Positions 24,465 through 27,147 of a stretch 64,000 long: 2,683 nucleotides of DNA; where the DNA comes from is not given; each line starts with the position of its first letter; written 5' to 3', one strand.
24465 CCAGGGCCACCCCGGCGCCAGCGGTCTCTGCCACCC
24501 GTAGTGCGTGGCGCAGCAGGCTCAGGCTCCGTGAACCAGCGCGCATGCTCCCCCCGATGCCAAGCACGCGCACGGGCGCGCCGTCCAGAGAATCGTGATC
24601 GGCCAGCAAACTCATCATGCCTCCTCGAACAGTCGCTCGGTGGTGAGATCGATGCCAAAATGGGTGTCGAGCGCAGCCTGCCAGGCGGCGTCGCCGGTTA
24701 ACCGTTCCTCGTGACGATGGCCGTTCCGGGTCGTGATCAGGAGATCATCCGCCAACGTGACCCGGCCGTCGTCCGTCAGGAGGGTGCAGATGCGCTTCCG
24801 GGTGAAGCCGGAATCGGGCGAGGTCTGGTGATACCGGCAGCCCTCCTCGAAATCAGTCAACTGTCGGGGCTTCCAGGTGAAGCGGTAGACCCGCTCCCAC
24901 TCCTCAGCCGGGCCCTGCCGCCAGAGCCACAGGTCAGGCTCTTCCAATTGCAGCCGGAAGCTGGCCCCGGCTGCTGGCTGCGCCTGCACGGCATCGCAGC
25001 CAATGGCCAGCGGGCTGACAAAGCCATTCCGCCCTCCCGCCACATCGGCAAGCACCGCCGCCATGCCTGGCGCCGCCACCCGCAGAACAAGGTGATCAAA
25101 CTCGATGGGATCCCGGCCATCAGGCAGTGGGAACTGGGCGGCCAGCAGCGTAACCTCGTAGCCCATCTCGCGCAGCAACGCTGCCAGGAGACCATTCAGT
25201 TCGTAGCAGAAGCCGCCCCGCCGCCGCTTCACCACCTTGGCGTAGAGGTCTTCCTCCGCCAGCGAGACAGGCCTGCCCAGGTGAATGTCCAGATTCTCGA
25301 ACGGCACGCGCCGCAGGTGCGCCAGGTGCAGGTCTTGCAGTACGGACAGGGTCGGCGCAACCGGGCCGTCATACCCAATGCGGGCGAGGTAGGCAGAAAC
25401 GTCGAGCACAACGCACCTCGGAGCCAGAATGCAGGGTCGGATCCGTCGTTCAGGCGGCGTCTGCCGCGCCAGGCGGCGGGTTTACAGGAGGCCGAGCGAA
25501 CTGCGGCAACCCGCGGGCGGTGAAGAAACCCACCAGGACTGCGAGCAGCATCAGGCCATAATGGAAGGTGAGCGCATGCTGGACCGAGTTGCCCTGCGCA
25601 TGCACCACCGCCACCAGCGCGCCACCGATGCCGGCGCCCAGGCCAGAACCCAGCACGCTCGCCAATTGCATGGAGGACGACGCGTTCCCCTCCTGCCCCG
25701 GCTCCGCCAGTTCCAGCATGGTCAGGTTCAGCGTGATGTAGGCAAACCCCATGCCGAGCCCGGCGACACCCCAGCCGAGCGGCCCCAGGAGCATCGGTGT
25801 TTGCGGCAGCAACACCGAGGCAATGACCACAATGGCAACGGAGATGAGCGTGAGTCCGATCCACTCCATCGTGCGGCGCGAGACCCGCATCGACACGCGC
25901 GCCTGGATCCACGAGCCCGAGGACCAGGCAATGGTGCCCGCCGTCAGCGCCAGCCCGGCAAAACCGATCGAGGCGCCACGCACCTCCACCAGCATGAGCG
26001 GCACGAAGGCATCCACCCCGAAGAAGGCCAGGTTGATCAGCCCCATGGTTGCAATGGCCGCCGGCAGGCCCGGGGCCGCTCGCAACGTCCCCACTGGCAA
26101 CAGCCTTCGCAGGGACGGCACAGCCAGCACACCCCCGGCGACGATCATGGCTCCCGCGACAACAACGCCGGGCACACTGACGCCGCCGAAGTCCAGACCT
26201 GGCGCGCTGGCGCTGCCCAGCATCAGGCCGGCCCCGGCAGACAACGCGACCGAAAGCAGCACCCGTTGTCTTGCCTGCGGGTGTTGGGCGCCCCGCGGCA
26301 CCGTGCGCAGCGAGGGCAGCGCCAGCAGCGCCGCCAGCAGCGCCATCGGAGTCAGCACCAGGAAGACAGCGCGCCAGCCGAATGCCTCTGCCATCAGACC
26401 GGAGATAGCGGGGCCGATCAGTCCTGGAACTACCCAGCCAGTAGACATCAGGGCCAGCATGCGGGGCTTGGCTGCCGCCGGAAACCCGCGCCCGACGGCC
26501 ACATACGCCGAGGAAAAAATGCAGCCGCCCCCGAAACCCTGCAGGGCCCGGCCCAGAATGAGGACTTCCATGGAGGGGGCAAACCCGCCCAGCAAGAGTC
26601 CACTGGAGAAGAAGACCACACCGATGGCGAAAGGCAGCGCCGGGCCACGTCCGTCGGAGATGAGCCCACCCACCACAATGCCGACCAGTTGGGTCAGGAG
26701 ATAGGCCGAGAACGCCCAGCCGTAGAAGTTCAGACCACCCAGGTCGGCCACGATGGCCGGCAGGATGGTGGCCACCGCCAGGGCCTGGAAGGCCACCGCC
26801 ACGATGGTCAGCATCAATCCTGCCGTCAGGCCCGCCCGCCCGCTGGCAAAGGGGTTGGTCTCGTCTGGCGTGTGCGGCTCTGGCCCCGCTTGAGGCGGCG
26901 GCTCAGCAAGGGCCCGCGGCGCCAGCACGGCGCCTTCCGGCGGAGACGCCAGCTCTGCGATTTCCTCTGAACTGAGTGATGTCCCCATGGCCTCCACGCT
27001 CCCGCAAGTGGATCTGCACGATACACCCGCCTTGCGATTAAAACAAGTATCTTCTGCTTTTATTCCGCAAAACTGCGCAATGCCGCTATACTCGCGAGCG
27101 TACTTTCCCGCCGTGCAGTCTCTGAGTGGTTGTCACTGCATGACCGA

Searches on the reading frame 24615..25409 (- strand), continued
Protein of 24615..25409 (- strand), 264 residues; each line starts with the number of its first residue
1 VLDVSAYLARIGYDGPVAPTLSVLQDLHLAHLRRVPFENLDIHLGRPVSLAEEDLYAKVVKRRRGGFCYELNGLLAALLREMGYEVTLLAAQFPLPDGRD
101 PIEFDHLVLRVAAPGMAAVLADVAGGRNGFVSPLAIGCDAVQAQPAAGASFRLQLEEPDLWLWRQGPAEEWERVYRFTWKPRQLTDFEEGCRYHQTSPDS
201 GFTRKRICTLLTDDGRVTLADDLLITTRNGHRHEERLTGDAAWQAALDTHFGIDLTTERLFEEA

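Call 16: find_encoding_contigs(protein=P0035, flank=10000, max_places=1)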
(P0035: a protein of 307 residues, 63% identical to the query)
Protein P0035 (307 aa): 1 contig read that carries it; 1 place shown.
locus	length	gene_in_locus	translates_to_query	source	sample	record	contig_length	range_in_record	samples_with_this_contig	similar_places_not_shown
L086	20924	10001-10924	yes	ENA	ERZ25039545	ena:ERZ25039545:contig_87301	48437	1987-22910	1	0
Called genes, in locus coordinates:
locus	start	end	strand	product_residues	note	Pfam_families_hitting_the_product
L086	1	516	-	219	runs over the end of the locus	PF02653:BPD_transp_2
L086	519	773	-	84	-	-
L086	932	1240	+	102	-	-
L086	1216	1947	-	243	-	PF00005:ABC_tran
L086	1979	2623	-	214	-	PF04909:Amidohydro_2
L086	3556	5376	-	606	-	PF13599:Pentapeptide_4 (weak), PF00805:Pentapeptide, PF01731:Arylesterase (faint), PF01436:NHL (faint), PF10282:Lactonase (faint)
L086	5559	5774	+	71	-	-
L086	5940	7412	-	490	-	PF00224:PK, PF02887:PK_C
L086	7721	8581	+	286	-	PF13599:Pentapeptide_4 (weak), PF00805:Pentapeptide, PF13576:Pentapeptide_3 (faint), PF00805:Pentapeptide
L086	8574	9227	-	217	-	PF01022:HTH_5 (weak), PF12840:HTH_20, PF13412:HTH_24 (weak)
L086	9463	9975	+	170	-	PF01243:PNPOx_N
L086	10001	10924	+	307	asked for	PF00797:Acetyltransf_2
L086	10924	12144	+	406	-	PF00083:Sugar_tr (weak), PF07690:MFS_1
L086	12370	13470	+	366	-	PF00355:Rieske, PF13806:Rieske_2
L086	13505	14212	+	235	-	-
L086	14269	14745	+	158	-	PF00903:Glyoxalase, PF18029:Glyoxalase_6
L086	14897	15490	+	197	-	-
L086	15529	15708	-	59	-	-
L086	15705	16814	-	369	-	PF00070:Pyr_redox (faint), PF00890:FAD_binding_2 (weak), PF01266:DAO, PF01946:Thi4 (weak), PF07992:Pyr_redox_2 (weak), PF12831:FAD_oxidored (weak), PF13450:NAD_binding_8, PF01593:Amino_oxidase, +1 more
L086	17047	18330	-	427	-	PF00890:FAD_binding_2 (weak), PF01266:DAO, PF01593:Amino_oxidase, PF03486:HI0933_like (faint), PF07992:Pyr_redox_2 (weak), PF12831:FAD_oxidored (weak), PF13450:NAD_binding_8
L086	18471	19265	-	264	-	-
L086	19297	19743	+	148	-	-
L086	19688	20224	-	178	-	PF01209:Ubie_methyltran, PF08241:Methyltransf_11, PF08242:Methyltransf_12, PF13489:Methyltransf_23 (weak), PF13649:Methyltransf_25, PF13847:Methyltransf_31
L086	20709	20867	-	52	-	-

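Call 17: find_encoding_contigs(protein=P0051, flank=10000, max_places=1)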
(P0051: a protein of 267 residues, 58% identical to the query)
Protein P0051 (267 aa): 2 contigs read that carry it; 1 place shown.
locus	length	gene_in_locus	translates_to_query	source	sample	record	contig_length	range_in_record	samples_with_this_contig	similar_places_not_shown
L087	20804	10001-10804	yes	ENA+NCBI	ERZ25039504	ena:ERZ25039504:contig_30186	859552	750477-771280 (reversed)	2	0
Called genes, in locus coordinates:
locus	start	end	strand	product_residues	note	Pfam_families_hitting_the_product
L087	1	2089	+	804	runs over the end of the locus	PF00931:NB-ARC, PF13191:AAA_16 (weak), PF13401:AAA_22, PF25872:HTH_77 (faint), PF13424:TPR_12 (weak), PF17874:TPR_MalT, PF00196:GerE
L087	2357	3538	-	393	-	PF01494:FAD_binding_3, PF04820:Trp_halogenase (faint), PF13450:NAD_binding_8 (weak)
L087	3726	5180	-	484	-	PF00224:PK, PF02887:PK_C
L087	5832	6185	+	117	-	PF01337:Barstar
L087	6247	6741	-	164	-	-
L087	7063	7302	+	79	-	PF01243:PNPOx_N (weak)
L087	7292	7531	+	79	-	-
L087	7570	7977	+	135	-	PF01243:PNPOx_N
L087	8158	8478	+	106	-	-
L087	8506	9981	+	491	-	PF07690:MFS_1, PF00083:Sugar_tr (weak), PF07690:MFS_1 (weak)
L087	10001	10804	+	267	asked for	PF00797:Acetyltransf_2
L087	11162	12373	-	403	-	PF00144:Beta-lactamase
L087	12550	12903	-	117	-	PF03795:YCII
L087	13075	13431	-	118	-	PF03795:YCII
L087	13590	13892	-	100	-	-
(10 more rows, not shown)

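Call 18: find_encoding_contigs(protein=P0079, flank=10000, max_places=1)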
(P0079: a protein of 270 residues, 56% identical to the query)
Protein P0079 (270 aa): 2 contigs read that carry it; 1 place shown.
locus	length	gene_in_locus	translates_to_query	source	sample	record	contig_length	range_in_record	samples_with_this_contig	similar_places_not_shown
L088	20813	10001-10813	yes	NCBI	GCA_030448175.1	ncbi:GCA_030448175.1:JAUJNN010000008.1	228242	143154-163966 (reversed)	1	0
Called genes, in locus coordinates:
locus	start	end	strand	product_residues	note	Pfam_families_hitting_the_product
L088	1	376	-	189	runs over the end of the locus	PF00293:NUDIX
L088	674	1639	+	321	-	-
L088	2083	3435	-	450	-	PF13527:Acetyltransf_9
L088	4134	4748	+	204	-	-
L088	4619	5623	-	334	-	PF12911:OppC_N, PF00528:BPD_transp_1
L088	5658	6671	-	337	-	PF00528:BPD_transp_1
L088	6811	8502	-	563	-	PF00496:SBP_bac_5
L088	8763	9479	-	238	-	PF13412:HTH_24, PF01022:HTH_5 (faint), PF12840:HTH_20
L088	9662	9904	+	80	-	-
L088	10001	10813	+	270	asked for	PF00797:Acetyltransf_2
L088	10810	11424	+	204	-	PF03358:FMN_red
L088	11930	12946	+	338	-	PF14870:PSII_BNR (faint), PF02012:BNR (faint), PF15902:Sortilin-Vps10 (weak)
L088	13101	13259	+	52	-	-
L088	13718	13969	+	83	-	-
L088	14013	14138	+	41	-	-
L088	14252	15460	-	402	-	PF02417:Chromate_transp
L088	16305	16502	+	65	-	-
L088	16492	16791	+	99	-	-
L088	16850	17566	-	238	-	-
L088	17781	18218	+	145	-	-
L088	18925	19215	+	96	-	-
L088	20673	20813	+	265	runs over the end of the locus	PF04655:APH_6_hur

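Call 20: search_solved_structures(query=window:24615-25409:-, max_evalue=0.00001)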
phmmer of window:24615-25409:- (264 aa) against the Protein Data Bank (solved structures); distinct sequences matched with E-value up to 0.00001: 22.
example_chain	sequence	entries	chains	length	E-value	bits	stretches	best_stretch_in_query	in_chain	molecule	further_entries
1w6f_A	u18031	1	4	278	1.2e-39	139.8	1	2-255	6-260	ARYLAMINE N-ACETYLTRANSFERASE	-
1gx3_A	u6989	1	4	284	1.2e-39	139.7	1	2-255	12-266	ARYLAMINE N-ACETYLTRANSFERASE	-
1w5r_A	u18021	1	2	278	5.7e-38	134.2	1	2-255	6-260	ARYLAMINE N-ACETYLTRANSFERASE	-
4bgf_A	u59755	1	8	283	2.5e-37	132.1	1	2-255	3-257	ARYLAMINE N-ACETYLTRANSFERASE NAT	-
8k51_B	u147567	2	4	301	2.5e-33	119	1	6-235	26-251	arylamine N-acyltransferase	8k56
2vfb_A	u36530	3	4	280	2.7e-33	118.9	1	2-255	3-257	ARYLAMINE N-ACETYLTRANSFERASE | Arylamine N-acetyltransferase Nat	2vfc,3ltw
4b55_A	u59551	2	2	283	2.8e-33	118.9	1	2-255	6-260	ARYLAMINE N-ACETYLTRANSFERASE NAT | ARYLAMINE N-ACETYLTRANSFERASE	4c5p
1w4t_A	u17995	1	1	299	2.8e-31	112.3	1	5-237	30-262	Arylamine N-acetyltransferase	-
2bsz_A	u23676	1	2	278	4.5e-31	111.6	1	2-243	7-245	ARYLAMINE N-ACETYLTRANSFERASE 1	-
4nv7_A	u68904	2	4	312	3.7e-30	108.6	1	2-243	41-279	Arylamine N-acetyltransferase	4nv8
3d9w_A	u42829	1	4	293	5.3e-30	108.1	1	2-229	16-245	Putative acetyltransferase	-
2ija_A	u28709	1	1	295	2.2e-29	106.1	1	3-223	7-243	Arylamine N-acetyltransferase 1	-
1e2t_A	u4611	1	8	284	5.3e-27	98.3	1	5-254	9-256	N-HYDROXYARYLAMINE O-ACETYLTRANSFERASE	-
2pqt_A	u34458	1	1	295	6.6e-27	98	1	3-224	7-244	Arylamine N-acetyltransferase 1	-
2pfr_A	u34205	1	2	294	1.7e-26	96.6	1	3-225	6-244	Arylamine N-acetyltransferase 2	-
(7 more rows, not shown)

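Call 61: search_solved_structures(query=window:24615-25409:-, max_evalue=1e-35, show_alignments=1)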
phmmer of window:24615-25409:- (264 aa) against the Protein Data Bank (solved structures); distinct sequences matched with E-value up to 1e-35: 4.
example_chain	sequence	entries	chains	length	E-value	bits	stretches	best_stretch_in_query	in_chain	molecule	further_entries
1w6f_A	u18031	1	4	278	1.2e-39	139.8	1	2-255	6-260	ARYLAMINE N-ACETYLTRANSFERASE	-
1gx3_A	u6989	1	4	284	1.2e-39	139.7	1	2-255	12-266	ARYLAMINE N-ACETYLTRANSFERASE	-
1w5r_A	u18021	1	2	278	5.7e-38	134.2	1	2-255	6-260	ARYLAMINE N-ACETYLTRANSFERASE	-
4bgf_A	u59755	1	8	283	2.5e-37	132.1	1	2-255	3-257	ARYLAMINE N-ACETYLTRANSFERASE NAT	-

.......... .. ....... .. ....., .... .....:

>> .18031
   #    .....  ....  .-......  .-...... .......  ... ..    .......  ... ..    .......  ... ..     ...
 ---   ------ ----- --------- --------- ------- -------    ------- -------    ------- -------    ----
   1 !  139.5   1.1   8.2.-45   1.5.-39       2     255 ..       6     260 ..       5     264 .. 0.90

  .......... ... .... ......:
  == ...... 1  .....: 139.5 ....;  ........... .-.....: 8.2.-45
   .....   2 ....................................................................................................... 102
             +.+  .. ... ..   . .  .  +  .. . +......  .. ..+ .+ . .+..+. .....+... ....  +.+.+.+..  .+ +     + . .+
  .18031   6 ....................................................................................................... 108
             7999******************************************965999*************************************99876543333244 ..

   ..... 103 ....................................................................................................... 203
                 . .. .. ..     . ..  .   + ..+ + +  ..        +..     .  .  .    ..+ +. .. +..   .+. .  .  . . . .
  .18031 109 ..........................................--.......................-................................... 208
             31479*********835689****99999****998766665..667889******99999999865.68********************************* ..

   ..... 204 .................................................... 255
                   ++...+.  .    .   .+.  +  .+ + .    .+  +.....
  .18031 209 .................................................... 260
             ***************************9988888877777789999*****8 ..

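Call 66: search_dna_similar(query=window:24615-25409:-, collection=plasmids, mode=protein, max_rows=12)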
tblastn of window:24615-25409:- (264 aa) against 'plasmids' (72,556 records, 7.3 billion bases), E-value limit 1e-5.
Records with a match: 231; places in all: 239; records where one place covers at least 80% of the query: 211.
Best place of each record, by identity: <60% 231.
By first word of the organism name: Klebsiella 91; Bacillus 26; Streptomyces 17; Escherichia 17; Mycetohabitans 9; Ensifer 9; Vibrio 6; Pantoea 6; Rhizobium 5; Burkholderia 4; and 27 more.
By predicted mobility (MOB-suite, as given by PLSDB): non-mobilizable 193; mobilizable 21; conjugative 17.
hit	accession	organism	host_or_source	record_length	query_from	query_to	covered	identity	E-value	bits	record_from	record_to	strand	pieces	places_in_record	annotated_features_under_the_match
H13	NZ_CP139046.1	Streptomyces sp. KN37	whole organism,Kanas soil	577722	6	258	96%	45.9%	9e-53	191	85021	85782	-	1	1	arylamine N-acetyltransferase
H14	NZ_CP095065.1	Hymenobacter volaticus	single cell,air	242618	2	228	86%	46.1%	1e-48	179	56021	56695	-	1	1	arylamine N-acetyltransferase | hypothetical protein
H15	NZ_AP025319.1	Fulvitalea axinellae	-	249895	2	254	96%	37.6%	2e-47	175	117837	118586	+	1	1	arylamine N-acetyltransferase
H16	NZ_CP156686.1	Burkholderia stagnalis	Bacterial cells,soils collected in ...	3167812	2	256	97%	37.2%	2e-32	132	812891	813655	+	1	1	none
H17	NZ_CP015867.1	Streptomyces parvulus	-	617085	4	227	85%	42.2%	2e-34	138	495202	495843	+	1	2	arylamine N-acetyltransferase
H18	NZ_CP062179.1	Mycetohabitans endofungorum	Rhizopus microsporus,bacterial ...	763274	2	263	99%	36.0%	6e-34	136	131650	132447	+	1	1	arylamine N-acetyltransferase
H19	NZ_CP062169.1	Mycetohabitans endofungorum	Rhizopus microsporus,bacterial ...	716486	2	263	99%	35.6%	2e-33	135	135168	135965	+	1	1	arylamine N-acetyltransferase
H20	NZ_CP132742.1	Mycetohabitans endofungorum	Rhizopus microsporus,culture isolated ...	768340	2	263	99%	35.6%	5e-33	134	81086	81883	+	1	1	arylamine N-acetyltransferase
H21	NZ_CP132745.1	Mycetohabitans endofungorum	-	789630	2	263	99%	35.6%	5e-33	134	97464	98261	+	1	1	arylamine N-acetyltransferase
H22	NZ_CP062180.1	Mycetohabitans endofungorum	Rhizopus microsporus,bacterial ...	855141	2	263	99%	35.6%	5e-33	134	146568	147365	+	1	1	arylamine N-acetyltransferase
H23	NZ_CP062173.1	Mycetohabitans rhizoxinica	Rhizopus microsporus,bacterial ...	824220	2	263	99%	35.6%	4e-32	131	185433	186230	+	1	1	arylamine N-acetyltransferase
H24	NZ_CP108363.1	Streptomyces sp. NBC_01343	-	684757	3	251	94%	37.3%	4e-30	125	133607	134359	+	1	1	arylamine N-acetyltransferase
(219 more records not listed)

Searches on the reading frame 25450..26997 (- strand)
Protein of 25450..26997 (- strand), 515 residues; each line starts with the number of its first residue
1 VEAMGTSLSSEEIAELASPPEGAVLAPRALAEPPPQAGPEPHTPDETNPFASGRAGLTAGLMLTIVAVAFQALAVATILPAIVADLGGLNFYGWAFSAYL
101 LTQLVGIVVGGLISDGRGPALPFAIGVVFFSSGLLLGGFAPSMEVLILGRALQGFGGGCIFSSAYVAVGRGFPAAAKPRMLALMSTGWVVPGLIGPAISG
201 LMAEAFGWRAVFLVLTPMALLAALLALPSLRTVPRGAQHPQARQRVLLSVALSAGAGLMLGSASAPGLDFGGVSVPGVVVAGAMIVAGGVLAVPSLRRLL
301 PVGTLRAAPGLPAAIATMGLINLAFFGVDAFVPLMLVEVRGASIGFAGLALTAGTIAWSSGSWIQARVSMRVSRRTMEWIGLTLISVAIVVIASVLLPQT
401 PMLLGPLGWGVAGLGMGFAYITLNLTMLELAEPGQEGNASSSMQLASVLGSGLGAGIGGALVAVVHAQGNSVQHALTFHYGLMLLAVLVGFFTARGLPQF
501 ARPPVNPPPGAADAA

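Call 3: search_protein_families(library=pfam, proteins=[window:25450-26997:-], max_evalue=0.01)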
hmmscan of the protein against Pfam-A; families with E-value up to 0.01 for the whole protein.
window:25450-26997:- (515 aa): 2 families
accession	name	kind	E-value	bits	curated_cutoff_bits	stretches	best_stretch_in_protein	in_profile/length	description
PF07690.21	MFS_1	-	4e-38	131.7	33.4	2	62-455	2-347/347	Major Facilitator Superfamily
PF00083.30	Sugar_tr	-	4.8e-06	26.2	22.3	1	92-225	48-187/452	Sugar (and other) transporter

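Call 4: search_protein_families(library=ncbifam, proteins=[window:25450-26997:-], max_evalue=0.01)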
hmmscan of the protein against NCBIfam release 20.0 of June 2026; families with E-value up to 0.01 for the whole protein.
window:25450-26997:- (515 aa): 41 families (the best 25 are shown)
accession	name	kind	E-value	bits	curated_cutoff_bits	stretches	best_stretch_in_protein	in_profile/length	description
TIGR00711.1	efflux_EmrB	subfamily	1.5e-28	99.8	230.2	1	57-474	3-416/485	DHA2 family efflux MFS transporter permease subunit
NF040895.2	MFS_effux_SdrM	equivalog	2.8e-18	66.3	550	1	59-480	9-423/441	multidrug efflux MFS transporter SdrM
NF040856.1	FexB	exception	2.9e-17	62.6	950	1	61-477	19-435/469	chloramphenicol/florfenicol efflux MFS transporter FexB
NF000218.1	FexA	exception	3.8e-16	58.8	900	1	60-465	25-432/475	chloramphenicol/florfenicol efflux MFS transporter FexA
NF000095.1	tet_MFS_OtrB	exception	4.9e-16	58.4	999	1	57-457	25-432/563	oxytetracycline resistance efflux MFS transporter OtrB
NF000009.1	tet_MFS_Tcr3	exception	5.5e-13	48.3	1000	1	59-457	34-437/512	tetracycline efflux MFS transporter Tcr3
NF000391.1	EmrB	exception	7.3e-13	48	925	1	62-475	17-427/501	multidrug efflux MFS transporter permease subunit EmrB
TIGR00895.1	2A0115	subfamily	3.6e-11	42.6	418.55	1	70-241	31-200/398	aromatic acid/H+ symport family MFS transporter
TIGR00880.1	2_A_01_02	superfamily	3.8e-11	43.3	131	1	95-227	3-135/141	multidrug resistance protein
NF008654.0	PRK11652.1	equivalog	5.6e-11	42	479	1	96-241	50-196/397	multidrug efflux MFS transporter EmrD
TIGR00893.1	2A0114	subfamily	1.2e-09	37.7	395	1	92-251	31-190/399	D-galactonate transporter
NF000025.1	MFS_efflux_tcmA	exception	1.7e-09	36.9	999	1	62-464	32-433/538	tetracenomycin C efflux MFS transporter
NF007782.0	PRK10473.1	subfamily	1e-08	34.7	417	1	79-241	26-188/394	MdtL family multidrug efflux MFS transporter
TIGR00891.1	2A0112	subfamily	1.7e-07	30.6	552.9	1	93-226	50-181/405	sialate:H+ symport family MFS transporter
NF012175.1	tet_MFS_L_K_45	equivalog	3.9e-07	29.2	650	1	77-221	21-165/444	Tet(L)/Tet(K)/Tet(45) family tetracycline efflux MFS transporter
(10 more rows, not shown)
